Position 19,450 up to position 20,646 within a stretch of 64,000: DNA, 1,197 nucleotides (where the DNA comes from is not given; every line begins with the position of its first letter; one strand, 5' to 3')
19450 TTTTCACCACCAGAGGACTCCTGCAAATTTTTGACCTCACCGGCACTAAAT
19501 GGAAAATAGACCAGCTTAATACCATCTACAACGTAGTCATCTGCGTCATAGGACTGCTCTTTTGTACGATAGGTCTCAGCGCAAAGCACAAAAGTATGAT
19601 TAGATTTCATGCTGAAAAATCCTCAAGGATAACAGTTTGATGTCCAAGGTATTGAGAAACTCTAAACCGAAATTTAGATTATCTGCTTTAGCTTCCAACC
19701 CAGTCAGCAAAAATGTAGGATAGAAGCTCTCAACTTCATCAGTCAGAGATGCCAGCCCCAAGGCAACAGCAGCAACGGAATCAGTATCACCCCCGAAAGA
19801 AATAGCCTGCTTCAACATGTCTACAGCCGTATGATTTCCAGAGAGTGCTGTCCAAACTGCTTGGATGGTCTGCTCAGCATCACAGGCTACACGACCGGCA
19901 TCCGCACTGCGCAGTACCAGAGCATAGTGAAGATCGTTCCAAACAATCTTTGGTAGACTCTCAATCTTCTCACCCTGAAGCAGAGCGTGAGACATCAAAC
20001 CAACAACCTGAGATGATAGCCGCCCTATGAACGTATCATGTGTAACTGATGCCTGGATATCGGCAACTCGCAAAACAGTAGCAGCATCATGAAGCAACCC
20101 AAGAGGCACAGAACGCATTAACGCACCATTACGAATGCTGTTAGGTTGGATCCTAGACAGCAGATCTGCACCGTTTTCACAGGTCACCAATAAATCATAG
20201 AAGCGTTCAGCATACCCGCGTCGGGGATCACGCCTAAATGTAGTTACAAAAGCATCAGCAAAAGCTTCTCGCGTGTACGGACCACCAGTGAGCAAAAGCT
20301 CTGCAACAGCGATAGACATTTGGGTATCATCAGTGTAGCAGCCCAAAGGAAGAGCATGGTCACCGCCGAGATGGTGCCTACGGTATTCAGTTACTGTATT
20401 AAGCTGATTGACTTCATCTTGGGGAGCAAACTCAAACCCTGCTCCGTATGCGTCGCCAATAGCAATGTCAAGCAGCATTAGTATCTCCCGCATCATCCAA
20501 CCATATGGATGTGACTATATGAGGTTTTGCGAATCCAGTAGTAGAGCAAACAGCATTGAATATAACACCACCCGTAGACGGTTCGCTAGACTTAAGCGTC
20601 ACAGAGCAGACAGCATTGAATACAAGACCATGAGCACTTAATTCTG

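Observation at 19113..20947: Phage-encoded ADP-ribosyl-glycohydrolase flanked by two coupled unknowns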

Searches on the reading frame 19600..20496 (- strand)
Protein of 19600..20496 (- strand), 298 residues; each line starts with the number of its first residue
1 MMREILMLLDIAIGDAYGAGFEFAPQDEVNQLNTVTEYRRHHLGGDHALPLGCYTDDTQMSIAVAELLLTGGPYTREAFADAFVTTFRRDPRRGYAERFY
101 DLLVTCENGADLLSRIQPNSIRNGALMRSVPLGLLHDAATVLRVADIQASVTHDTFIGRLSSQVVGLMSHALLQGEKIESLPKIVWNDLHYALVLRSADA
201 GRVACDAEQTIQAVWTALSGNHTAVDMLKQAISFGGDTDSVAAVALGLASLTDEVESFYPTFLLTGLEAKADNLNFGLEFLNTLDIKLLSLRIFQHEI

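Call 3: search_protein_families(library=pfam, proteins=[window:19600-20496:-], max_evalue=0.01)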
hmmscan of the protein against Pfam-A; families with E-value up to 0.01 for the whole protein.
window:19600-20496:- (298 aa): 1 family
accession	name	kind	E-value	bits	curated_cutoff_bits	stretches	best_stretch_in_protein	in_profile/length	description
PF03747.19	ADP_ribosyl_GH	-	1.1e-35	124.2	26.2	1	12-249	7-275/287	ADP-ribosylglycohydrolase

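Call 4: search_protein_families(library=phrogs, proteins=[window:19600-20496:-], max_evalue=0.01)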
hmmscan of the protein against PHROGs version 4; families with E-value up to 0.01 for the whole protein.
window:19600-20496:- (298 aa): 2 families
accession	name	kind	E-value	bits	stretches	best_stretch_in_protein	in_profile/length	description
phrog_6572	-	other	3.1e-27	96.6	1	9-256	13-278/325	ADP-ribosylglycohydrolase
phrog_22100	-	unknown function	3.7e-10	40.6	1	5-168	4-163/306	-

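Call 6: search_solved_structures(query=window:19600-20496:-, max_evalue=0.01, show_alignments=3)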
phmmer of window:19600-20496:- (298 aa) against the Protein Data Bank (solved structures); distinct sequences matched with E-value up to 0.01: 17.
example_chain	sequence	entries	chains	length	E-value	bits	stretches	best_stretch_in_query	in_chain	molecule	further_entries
3g9d_A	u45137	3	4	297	2.7e-10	43.2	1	7-263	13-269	Dinitrogenase reductase activating glucohydrolase | Dinitrogenase reductase activacting glicohydrolase | ADP-ribosyl-(Dinitrogen reductase) hydrolase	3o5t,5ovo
2cwc_A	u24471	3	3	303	6.2e-10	42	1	7-249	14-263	ADP-ribosylglycohydrolase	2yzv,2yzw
6dre_A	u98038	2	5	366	7.5e-10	41.7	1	8-246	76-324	ADP-ribosyl-(Dinitrogen reductase) hydrolase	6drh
2woe_A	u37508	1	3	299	1.1e-09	41.3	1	7-271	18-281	ADP-RIBOSYL-[DINITROGEN REDUCTASE] GLYCOHYDROLASE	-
2woc_A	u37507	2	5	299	1.5e-09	40.8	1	7-271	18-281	ADP-RIBOSYL-[DINITROGEN REDUCTASE] GLYCOHYDROLASE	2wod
2g4k_A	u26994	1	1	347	3.3e-08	36.4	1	48-177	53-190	ADP-ribosylhydrolase 3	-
2foz_A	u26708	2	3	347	3.3e-08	36.3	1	48-177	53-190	ADP-ribosylhydrolase like 2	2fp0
5zqy_A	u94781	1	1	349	3.4e-08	36.3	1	48-177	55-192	Poly(ADP-ribose) glycohydrolase ARH3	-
9rfd_A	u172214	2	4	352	3.5e-08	36.3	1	48-177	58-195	ADP-ribosylhydrolase ARH3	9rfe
6d36_C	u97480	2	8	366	4e-08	36.1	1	48-177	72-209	Poly(ADP-ribose) glycohydrolase ARH3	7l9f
7akr_AAA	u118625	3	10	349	4e-08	36.1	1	51-177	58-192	ADP-ribose glycohydrolase ARH3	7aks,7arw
6g1p_A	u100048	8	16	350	5.6e-08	35.6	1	11-177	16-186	ADP-ribosylhydrolase like 2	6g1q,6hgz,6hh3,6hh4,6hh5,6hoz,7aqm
6d3a_C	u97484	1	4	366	1.4e-07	34.3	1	48-177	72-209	Poly(ADP-ribose) glycohydrolase ARH3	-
2qty_A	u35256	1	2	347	2.6e-07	33.4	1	50-176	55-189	Poly(ADP-ribose) glycohydrolase ARH3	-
7l9i_C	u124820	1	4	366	4.7e-07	32.6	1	48-177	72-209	ADP-ribose glycohydrolase ARH3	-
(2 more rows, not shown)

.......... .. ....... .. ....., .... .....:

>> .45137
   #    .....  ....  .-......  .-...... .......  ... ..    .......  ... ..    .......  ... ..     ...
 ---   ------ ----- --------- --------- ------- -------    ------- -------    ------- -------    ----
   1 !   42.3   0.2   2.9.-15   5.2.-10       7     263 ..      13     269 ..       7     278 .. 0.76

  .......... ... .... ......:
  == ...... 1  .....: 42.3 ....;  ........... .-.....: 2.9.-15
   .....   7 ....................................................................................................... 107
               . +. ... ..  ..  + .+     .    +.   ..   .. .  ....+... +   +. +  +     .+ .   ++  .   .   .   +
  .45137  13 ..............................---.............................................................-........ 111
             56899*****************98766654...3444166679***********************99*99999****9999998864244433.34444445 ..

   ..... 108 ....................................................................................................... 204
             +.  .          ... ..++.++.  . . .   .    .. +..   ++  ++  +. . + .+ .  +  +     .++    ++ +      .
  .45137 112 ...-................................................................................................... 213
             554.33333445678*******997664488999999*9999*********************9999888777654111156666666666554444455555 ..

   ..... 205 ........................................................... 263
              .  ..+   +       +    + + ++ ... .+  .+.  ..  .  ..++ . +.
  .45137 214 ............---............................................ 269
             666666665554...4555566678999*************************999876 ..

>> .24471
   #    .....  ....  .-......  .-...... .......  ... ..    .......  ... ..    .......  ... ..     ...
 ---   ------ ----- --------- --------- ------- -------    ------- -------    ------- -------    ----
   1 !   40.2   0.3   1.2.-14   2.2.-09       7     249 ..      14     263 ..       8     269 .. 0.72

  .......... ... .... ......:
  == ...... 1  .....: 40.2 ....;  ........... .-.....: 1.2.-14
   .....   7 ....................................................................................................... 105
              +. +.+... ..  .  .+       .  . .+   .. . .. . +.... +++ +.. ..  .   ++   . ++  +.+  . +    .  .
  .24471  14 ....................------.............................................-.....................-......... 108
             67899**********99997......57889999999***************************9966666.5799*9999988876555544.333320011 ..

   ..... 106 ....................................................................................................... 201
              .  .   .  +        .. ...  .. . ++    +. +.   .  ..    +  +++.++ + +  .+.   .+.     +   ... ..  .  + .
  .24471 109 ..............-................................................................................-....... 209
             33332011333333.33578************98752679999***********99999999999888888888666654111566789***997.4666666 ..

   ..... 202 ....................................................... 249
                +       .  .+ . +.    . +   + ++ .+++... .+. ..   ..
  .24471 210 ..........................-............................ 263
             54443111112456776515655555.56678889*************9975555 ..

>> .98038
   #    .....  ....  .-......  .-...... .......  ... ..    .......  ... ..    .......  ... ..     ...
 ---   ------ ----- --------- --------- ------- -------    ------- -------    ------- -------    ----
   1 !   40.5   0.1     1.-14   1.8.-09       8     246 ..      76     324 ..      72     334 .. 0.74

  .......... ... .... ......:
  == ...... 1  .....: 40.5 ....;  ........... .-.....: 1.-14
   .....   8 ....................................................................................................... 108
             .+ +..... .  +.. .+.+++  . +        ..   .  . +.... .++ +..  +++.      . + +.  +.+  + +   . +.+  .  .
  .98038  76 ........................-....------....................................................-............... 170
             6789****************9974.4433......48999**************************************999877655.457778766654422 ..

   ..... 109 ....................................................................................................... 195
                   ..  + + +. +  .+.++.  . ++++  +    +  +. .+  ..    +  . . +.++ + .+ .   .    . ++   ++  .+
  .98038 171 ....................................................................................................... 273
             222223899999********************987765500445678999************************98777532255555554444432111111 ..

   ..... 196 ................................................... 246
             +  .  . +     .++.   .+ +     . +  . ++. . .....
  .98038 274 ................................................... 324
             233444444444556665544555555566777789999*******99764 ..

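Call 9: find_homologous_proteins(query=window:19600-20496:-, max_evalue=0.001)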
Query window:19600-20496:- (298 aa): 1664 proteins with E <= 0.001 among 6094 candidates; the best 120 are listed.
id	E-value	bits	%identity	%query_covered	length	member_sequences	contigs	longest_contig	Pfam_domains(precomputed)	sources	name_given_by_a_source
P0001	2.3e-189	646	100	98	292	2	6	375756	PF03747.20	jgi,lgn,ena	-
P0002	7.1e-154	529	81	98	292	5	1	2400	PF03747.20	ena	-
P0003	3.4e-96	340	59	95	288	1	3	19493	PF03747.20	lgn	-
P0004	5.9e-95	336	58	96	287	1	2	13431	PF03747.20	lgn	-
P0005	6.1e-93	329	59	95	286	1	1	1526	PF03747.20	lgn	-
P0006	9.9e-91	322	56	95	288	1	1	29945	PF03747.20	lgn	-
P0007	2.0e-74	268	49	95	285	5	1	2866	PF03747.20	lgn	-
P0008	5.9e-74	267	52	95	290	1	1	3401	PF03747.20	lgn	-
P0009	2.2e-72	262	52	95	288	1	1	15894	PF03747.20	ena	-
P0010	1.0e-71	260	51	95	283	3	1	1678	PF03747.20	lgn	-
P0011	2.5e-71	258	51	95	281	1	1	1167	PF03747.20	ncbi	-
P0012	2.6e-71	258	51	95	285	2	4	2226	PF03747.20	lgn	-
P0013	1.1e-70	256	51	95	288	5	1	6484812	PF03747.20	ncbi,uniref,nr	ncbi:hypothetical protein UNDYM_3065 [Undibacterium sp. YM2]|uniref:ADP-ribosylglycohydrolase family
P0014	1.1e-70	256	54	95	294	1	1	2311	PF03747.20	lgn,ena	-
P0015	1.4e-70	256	51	96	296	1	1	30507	PF03747.20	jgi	jgi:ADP-ribosylglycohydrolase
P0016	1.8e-70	255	50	97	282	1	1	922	PF03747.20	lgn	-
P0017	1.8e-70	255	55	89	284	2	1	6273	PF03747.20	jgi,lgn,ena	-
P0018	1.9e-70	255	51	95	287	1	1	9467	PF03747.20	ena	-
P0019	2.4e-70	255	51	95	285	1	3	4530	PF03747.20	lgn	-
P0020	3.3e-70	255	52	94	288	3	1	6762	PF03747.20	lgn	-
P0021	4.3e-70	254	49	95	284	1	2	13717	PF03747.20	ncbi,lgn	-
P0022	5.7e-70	254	53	95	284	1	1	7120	PF03747.20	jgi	jgi:ADP-ribosyl-[dinitrogen reductase] hydrolase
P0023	5.7e-70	254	50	95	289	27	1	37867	PF03747.20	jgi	-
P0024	6.4e-70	254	51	95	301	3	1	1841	PF03747.20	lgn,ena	-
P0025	7.1e-70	254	47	95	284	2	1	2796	PF03747.20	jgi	jgi:ADP-ribosyl-[dinitrogen reductase] hydrolase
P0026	8.2e-70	253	47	95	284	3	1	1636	PF03747.20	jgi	jgi:ADP-ribosyl-[dinitrogen reductase] hydrolase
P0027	1.7e-69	252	50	95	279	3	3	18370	PF03747.20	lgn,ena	-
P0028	1.8e-69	252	51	95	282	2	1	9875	PF03747.20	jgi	jgi:ADP-ribosylglycohydrolase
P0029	2.2e-69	252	49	95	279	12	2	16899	PF03747.20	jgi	-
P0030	2.6e-69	252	52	95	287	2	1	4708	PF03747.20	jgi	-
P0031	3.9e-69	251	52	91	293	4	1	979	PF03747.20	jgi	jgi:ADP-ribosylglycohydrolase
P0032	4.1e-69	251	50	95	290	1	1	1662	PF03747.20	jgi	jgi:ADP-ribosyl-[dinitrogen reductase] hydrolase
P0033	4.3e-69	251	51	95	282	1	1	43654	PF03747.20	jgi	jgi:ADP-ribosylglycohydrolase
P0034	4.5e-69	251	51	95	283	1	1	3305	PF03747.20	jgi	jgi:ADP-ribosylglycohydrolase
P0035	5.8e-69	251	51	95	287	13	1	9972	PF03747.20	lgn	-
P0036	1.2e-68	250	53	95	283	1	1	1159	PF03747.20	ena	-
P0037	1.3e-68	249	51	95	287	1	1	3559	PF03747.20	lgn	-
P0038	1.7e-68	249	51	93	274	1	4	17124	PF03747.20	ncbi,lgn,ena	-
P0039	1.8e-68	249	50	95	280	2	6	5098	PF03747.20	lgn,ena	-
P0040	1.9e-68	249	48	95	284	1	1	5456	PF03747.20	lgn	-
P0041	2.1e-68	249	50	95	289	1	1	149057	PF03747.20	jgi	jgi:ADP-ribosyl-[dinitrogen reductase] hydrolase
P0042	2.2e-68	249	51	95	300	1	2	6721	PF03747.20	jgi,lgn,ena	-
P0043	2.4e-68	249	46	96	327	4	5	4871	PF03747.20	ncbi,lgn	-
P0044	2.5e-68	248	49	95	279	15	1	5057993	PF03747.20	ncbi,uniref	ncbi:ADP-ribosylglycohydrolase family protein [Microbulbifer sp. TRSA007]|uniref:ADP-ribosylglycohyd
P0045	2.6e-68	248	49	95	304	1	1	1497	PF03747.20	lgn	-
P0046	3.5e-68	248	50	95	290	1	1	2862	PF03747.20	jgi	jgi:ADP-ribosyl-[dinitrogen reductase] hydrolase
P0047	4.6e-68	248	51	95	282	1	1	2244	PF03747.20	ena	-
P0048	4.9e-68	247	52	95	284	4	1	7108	PF03747.20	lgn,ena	-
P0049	5.0e-68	247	51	95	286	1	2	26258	PF03747.20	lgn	-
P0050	8.8e-68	247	50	95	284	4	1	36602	PF03747.20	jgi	jgi:ADP-ribosyl-[dinitrogen reductase] hydrolase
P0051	9.6e-68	247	49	95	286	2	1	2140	PF03747.20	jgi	jgi:ADP-ribosylglycohydrolase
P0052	1.1e-67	246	51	95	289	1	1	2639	PF03747.20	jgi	jgi:ADP-ribosyl-[dinitrogen reductase] hydrolase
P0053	1.2e-67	246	49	95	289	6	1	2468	PF03747.20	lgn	-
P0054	1.2e-67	246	49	95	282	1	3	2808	PF03747.20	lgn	-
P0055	1.4e-67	246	51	95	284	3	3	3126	PF03747.20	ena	-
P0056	1.6e-67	246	49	95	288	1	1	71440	PF03747.20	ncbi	ncbi:MAG: ADP-ribosylglycohydrolase family protein [Pseudomonadota bacterium]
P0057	2.1e-67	245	52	95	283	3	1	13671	PF03747.20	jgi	-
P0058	3.3e-67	245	54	80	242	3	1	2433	PF03747.20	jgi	jgi:ADP-ribosylglycohydrolase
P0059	3.6e-67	245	48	95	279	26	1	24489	PF03747.20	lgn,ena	-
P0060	4.2e-67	244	51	95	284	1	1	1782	PF03747.20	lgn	-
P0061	5.1e-67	244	48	95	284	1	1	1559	PF03747.20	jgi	jgi:ADP-ribosyl-[dinitrogen reductase] hydrolase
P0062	5.7e-67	244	49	95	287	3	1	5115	PF03747.20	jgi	jgi:ADP-ribosyl-[dinitrogen reductase] hydrolase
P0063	7.3e-67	244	51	91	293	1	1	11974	PF03747.20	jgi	jgi:ADP-ribosylglycohydrolase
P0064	7.6e-67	244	48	95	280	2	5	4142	PF03747.20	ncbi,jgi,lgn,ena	jgi:ADP-ribosyl-[dinitrogen reductase] hydrolase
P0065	7.8e-67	244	50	95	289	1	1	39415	PF03747.20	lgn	-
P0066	1.2e-66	243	49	95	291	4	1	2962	PF03747.20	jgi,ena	-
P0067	1.3e-66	243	49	96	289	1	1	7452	PF03747.20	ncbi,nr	ncbi:MAG: ADP-ribosylglycohydrolase family protein [Burkholderiales bacterium]|nr:ADP-ribosylglycohy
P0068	1.3e-66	243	51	95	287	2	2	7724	PF03747.20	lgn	-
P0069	1.3e-66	243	51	95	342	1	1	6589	PF03747.20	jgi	jgi:ADP-ribosylglycohydrolase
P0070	1.5e-66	243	50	95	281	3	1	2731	PF03747.20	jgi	-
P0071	1.5e-66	243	50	95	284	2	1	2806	PF03747.20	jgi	-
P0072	1.6e-66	243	48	95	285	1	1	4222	PF03747.20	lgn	-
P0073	1.6e-66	242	49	95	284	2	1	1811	PF03747.20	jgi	-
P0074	1.8e-66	242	50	95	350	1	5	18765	PF03747.20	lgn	-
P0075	1.8e-66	242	51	95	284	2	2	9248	PF03747.20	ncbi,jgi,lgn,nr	ncbi:MAG: ADP-ribosylglycohydrolase family protein [Burkholderiales bacterium]|nr:ADP-ribosylglycohy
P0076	1.9e-66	242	50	95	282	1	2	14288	PF03747.20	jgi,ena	jgi:ADP-ribosylglycohydrolase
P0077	2.0e-66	242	50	95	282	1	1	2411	PF03747.20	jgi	jgi:ADP-ribosylglycohydrolase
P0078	2.1e-66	242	51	95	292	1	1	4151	PF03747.20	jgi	jgi:ADP-ribosyl-[dinitrogen reductase] hydrolase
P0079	2.8e-66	242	50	95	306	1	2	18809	PF03747.20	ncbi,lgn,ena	-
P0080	3.3e-66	241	49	96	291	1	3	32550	PF03747.20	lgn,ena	-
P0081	3.6e-66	241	50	95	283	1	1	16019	PF03747.20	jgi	jgi:ADP-ribosylglycohydrolase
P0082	3.9e-66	241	50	95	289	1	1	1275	PF03747.20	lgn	-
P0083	4.0e-66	241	50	95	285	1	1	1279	PF03747.20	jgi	jgi:ADP-ribosyl-[dinitrogen reductase] hydrolase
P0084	4.2e-66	241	50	95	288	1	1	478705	PF03747.20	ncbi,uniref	ncbi:ADP-ribosylglycohydrolase family protein [Undibacterium sp. JH2W]|uniref:ADP-ribosylglycohydrol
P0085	4.4e-66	241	49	95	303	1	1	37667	PF03747.20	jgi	jgi:ADP-ribosylglycohydrolase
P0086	6.1e-66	241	48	95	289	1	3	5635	PF03747.20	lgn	-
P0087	6.5e-66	241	49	95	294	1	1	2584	PF03747.20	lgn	-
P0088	7.4e-66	240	49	95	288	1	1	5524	PF03747.20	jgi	-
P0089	9.4e-66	240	46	88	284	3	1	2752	PF03747.20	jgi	jgi:ADP-ribosyl-[dinitrogen reductase] hydrolase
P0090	1.1e-65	240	50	95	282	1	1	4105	PF03747.20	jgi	jgi:ADP-ribosylglycohydrolase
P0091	1.3e-65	240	51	95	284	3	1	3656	PF03747.20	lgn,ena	-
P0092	1.9e-65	239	50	95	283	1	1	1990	PF03747.20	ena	-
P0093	2.3e-65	239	47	95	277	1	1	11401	PF03747.20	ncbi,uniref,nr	ncbi:ADP-ribosylglycohydrolase family protein [Microbulbifer sp. OS29]|uniref:ADP-ribosylglycohydrol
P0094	2.5e-65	239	49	97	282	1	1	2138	PF03747.20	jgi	jgi:ADP-ribosylglycohydrolase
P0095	3.0e-65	238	49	95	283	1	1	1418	PF03747.20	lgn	-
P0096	3.3e-65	238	48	92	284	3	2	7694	PF03747.20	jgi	jgi:ADP-ribosyl-[dinitrogen reductase] hydrolase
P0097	3.5e-65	238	48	95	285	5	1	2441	PF03747.20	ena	-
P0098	4.1e-65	238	48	95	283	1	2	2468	PF03747.20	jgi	-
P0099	4.3e-65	238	47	95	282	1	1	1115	PF03747.20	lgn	-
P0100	4.5e-65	238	49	97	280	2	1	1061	PF03747.20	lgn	-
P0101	4.8e-65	238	50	95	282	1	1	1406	PF03747.20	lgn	-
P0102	5.9e-65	237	49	95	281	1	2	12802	PF03747.20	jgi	-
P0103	5.9e-65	237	47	95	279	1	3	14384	PF03747.20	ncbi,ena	-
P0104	6.7e-65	237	48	95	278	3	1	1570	PF03747.20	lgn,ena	-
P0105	7.8e-65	237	46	95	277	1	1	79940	PF03747.20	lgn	-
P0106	1.2e-64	236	49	95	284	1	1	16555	PF03747.20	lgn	-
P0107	1.9e-64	236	45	95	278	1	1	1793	PF03747.20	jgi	jgi:ADP-ribosyl-[dinitrogen reductase] hydrolase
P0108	2.0e-64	236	50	95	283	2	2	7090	PF03747.20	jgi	jgi:ADP-ribosyl-[dinitrogen reductase] hydrolase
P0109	2.5e-64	235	49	96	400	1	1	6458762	PF03747.20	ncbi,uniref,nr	ncbi:ADP-ribosylglycohydrolase family protein [Tahibacter amnicola]|uniref:ADP-ribosylglycohydrolase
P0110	3.4e-64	235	48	95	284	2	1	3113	PF03747.20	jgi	-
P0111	3.9e-64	235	51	95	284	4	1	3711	PF03747.20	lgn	-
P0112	4.1e-64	235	48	95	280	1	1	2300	PF03747.20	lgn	-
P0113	5.8e-64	234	45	95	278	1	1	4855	PF03747.20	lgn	-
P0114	9.6e-64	233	48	95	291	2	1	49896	PF03747.20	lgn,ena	-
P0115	9.8e-64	233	48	95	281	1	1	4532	PF03747.20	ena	-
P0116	1.0e-63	233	48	95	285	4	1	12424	PF03747.20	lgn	-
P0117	1.4e-63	233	49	95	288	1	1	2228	PF03747.20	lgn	-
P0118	1.8e-63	232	46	98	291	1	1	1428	PF03747.20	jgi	jgi:ADP-ribosyl-[dinitrogen reductase] hydrolase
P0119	1.9e-63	232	49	95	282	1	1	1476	PF03747.20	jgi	jgi:ADP-ribosylglycohydrolase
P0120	2.1e-63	232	48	95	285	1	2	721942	PF03747.20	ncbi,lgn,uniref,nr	ncbi:ADP-ribosylglycohydrolase family protein [Dyella mobilis]|uniref:ADP-ribosylglycohydrolase fami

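Call 10: find_encoding_contigs(protein=window:19600-20496:-, flank=10000, max_places=6)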
Protein window:19600-20496:- (298 aa): no gene with exactly this product is on record in the collection.

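Call 11: find_encoding_contigs(protein=P0001, flank=10000, max_places=6)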
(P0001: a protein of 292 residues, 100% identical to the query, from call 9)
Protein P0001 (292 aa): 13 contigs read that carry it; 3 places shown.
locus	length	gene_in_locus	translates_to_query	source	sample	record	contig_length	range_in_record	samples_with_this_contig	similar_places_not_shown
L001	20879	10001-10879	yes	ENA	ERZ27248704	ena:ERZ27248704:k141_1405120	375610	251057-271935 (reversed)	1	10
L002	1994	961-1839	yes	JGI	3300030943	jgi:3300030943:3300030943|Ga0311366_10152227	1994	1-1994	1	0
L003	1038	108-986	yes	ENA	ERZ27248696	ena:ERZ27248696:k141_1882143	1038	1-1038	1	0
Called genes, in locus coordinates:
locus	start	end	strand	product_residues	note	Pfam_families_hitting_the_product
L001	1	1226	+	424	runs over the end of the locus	PF05496:RuvB_N (weak), PF00004:AAA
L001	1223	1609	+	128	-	PF10686:YAcAr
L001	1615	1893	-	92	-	-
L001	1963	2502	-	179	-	PF13328:HD_4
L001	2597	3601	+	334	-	-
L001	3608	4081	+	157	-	-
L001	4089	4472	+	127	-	-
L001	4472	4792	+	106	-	-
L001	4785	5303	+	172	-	-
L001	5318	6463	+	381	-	-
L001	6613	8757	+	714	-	PF27249:MJ0330_N (weak)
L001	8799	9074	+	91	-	-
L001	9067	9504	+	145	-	-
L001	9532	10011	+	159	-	-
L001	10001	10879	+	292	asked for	PF03747:ADP_ribosyl_GH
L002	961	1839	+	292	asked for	PF03747:ADP_ribosyl_GH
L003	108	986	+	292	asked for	PF03747:ADP_ribosyl_GH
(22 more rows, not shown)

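Call 12: find_encoding_contigs(protein=P0006, flank=10000, max_places=4)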
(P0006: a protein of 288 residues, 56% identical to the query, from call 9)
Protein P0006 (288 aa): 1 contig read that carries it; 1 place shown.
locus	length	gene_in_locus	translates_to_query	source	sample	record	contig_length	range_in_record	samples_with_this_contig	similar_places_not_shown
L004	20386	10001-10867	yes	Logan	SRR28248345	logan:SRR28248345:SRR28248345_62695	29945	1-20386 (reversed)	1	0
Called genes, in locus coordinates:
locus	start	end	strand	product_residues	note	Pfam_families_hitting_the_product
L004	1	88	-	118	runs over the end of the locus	PF10686:YAcAr (faint)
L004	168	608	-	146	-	-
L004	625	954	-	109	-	-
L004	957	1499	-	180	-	-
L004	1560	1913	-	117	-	-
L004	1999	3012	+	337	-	-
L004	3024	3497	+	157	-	-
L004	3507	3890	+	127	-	-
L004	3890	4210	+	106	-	-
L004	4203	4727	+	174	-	-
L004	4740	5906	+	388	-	-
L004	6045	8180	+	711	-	-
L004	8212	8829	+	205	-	-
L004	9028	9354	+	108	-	-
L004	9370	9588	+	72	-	-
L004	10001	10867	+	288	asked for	PF03747:ADP_ribosyl_GH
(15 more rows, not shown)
